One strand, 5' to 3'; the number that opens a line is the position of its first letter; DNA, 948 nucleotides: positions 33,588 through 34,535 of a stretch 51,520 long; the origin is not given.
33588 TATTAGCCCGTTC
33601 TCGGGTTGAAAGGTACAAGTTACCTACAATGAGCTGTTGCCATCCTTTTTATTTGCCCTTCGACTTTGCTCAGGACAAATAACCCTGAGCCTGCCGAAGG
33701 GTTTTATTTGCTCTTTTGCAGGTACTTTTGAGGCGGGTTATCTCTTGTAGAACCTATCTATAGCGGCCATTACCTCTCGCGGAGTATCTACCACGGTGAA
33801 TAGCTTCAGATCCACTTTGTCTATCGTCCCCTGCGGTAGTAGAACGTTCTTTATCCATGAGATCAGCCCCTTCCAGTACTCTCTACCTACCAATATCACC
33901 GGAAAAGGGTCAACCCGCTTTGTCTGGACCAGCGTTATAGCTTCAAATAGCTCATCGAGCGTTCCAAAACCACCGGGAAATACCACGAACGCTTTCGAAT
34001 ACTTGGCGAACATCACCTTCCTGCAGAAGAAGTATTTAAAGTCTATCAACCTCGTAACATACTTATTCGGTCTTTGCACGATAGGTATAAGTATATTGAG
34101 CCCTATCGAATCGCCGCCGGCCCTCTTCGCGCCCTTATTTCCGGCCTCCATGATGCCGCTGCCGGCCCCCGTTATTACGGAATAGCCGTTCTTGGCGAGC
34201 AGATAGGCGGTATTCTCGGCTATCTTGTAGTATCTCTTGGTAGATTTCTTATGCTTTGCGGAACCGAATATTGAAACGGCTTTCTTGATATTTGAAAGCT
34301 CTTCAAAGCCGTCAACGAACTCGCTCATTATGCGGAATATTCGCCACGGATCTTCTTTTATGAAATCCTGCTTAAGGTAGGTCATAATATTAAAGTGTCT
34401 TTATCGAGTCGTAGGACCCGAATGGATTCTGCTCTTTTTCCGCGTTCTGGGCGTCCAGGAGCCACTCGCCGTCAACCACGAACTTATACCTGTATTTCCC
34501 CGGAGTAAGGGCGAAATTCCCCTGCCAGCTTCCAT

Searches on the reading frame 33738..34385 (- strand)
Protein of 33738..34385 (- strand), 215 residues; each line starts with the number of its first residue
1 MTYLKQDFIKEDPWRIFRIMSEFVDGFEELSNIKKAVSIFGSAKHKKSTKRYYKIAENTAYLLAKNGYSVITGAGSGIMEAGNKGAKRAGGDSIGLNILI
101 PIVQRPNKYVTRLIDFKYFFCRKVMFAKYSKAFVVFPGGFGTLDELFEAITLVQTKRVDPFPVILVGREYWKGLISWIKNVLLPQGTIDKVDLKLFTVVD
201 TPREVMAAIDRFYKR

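Call 6: search_protein_families(library=pfam, proteins=[window:33738-34385:-], max_evalue=0.00001)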
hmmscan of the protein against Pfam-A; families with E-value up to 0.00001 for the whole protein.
window:33738-34385:- (215 aa): 2 families
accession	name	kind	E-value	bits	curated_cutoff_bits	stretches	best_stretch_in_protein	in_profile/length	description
PF03641.19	Lysine_decarbox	-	3e-36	125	27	1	79-208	1-130/131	Possible lysine decarboxylase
PF18306.6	LDcluster4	-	4.5e-16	59.3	26.3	1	35-151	2-115/151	SLOG cluster4 family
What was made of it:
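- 33738..34385 (-): Context only: LOG/Lysine_decarbox-family gene, 4-nt spacer after the fusion gene, probably co-transcribed. Pfam (call 6).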
